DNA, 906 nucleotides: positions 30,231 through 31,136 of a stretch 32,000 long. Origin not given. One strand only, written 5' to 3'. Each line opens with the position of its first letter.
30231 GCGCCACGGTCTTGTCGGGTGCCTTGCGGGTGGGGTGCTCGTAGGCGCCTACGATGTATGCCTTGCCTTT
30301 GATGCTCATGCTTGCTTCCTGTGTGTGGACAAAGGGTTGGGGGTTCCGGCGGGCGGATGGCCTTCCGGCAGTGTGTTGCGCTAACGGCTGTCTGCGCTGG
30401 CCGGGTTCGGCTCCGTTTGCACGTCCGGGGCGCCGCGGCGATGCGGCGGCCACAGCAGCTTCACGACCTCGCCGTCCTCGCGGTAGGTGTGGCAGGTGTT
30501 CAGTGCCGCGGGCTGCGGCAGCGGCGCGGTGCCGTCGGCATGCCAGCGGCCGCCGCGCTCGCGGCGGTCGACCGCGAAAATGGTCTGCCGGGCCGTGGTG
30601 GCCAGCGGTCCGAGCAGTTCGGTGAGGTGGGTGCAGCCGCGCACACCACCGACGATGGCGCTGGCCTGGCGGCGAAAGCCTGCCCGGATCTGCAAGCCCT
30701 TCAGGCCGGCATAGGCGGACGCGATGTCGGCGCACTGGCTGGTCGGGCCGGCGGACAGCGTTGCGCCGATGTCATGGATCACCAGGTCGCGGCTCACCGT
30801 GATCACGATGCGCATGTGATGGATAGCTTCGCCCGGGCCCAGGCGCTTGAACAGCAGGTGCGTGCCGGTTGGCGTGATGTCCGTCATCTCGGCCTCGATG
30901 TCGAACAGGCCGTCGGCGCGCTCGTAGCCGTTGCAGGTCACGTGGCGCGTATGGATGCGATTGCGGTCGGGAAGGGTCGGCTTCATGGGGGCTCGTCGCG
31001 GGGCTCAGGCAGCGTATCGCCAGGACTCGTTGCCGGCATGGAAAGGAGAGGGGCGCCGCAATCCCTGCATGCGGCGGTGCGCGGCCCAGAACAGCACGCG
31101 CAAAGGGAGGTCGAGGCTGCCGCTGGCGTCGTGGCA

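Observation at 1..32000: Island that rebuilds the peroxisomal / steroid-side-chain toolkit for 2-methyl-branched acyl-CoAs, with no ring-cleavage genes in view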

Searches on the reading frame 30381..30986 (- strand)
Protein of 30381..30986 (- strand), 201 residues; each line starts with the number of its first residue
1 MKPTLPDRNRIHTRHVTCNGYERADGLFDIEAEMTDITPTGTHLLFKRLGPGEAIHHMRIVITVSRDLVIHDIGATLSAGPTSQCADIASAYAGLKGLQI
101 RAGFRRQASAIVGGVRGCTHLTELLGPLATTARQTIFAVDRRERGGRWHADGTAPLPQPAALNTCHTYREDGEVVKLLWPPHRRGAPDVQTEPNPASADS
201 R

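Call 10: search_protein_families(library=pfam, proteins=[window:30381-30986:-], max_evalue=0.01)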
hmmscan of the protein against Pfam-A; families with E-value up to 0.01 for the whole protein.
window:30381-30986:- (201 aa): 1 family
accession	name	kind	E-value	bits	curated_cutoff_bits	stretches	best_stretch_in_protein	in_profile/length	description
PF11136.13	DUF2889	-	7.8e-40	136.3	25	1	12-134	1-123/123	Protein of unknown function (DUF2889)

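Call 60: find_encoding_contigs(protein=window:30381-30986:-, flank=10000, max_places=3)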
Protein window:30381-30986:- (201 aa): 25 contigs read that carry it; 3 places shown.
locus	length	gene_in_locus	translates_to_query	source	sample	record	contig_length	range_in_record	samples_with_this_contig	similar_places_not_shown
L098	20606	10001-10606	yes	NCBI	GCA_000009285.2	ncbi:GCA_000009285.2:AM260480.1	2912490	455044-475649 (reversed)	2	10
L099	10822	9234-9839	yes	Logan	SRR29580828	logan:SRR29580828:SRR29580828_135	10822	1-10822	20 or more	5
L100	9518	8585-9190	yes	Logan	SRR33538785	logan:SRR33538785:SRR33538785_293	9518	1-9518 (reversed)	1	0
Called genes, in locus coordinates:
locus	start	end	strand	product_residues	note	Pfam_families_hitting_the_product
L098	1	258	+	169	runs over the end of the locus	PF01575:MaoC_dehydratas, PF13452:FAS1_DH_region (weak)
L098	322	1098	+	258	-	PF00285:Citrate_synt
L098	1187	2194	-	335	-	PF12833:HTH_18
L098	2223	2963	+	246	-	PF09339:HTH_IclR, PF01614:IclR_C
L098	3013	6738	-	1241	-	PF00732:GMC_oxred_N, PF00890:FAD_binding_2 (faint), PF05199:GMC_oxred_C, PF00753:Lactamase_B, PF14863:Alkyl_sulf_dimr, PF14864:Alkyl_sulf_C, PF02036:SCP2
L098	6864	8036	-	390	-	PF13609:Porin_4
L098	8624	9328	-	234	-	PF00501:AMP-binding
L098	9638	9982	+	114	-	-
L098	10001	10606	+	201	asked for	PF11136:DUF2889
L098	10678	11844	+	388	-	PF22691:Thiolase_C_1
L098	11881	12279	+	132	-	PF12172:zf-ChsH2, PF01796:OB_ChsH2_C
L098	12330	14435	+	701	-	PF02629:CoA_binding, PF13380:CoA_binding_2, PF13607:Succ_CoA_lig, PF13549:ATP-grasp_5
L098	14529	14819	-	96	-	PF15731:MqsA_antitoxin, PF13560:HTH_31 (weak), PF01381:HTH_3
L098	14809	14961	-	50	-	-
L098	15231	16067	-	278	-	PF00378:ECH_1, PF16113:ECH_2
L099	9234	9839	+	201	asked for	PF11136:DUF2889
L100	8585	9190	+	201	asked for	PF11136:DUF2889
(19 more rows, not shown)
